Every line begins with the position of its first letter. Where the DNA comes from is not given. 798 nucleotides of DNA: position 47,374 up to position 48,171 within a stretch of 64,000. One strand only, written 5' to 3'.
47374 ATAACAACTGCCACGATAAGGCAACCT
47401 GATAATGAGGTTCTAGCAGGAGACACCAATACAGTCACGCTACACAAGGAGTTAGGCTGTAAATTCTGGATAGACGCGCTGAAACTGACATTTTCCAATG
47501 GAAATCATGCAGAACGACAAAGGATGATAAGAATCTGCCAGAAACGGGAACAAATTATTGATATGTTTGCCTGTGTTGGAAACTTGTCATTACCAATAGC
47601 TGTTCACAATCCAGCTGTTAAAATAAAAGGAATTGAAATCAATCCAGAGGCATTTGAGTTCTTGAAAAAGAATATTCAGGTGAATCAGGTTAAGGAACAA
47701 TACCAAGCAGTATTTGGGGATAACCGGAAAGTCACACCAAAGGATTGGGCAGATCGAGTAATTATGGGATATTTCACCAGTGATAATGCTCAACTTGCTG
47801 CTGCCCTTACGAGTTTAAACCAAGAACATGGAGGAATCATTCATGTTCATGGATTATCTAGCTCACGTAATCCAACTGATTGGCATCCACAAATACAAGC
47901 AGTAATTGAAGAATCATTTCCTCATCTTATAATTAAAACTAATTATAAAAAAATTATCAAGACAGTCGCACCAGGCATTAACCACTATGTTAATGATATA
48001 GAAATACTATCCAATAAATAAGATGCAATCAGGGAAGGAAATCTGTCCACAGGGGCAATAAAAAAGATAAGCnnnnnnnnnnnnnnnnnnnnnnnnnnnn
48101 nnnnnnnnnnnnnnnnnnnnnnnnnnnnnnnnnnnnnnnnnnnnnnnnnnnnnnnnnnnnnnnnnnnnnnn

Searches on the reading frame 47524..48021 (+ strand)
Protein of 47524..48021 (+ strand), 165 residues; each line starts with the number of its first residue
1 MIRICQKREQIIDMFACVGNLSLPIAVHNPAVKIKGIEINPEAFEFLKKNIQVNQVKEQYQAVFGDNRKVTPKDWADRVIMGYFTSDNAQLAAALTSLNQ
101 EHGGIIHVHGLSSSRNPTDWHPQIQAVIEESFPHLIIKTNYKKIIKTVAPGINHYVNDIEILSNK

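Call 39: search_protein_families(library=pfam, proteins=[window:47524-48021:+], max_evalue=0.001)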
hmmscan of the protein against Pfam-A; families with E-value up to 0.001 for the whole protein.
window:47524-48021:+ (165 aa): 3 families
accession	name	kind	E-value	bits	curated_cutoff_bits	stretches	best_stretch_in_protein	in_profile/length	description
PF02475.24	TRM5-TYW2_MTfase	-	2.8e-29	102.6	28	1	2-112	31-139/164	TRM5/TYW2 methyltransferase domain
PF05175.20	MTS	-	3.5e-06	27.2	23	1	7-81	31-104/170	Methyltransferase small domain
PF06325.19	PrmA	-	0.00045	20.2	22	1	5-106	159-257/296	Ribosomal protein L11 methyltransferase (PrmA)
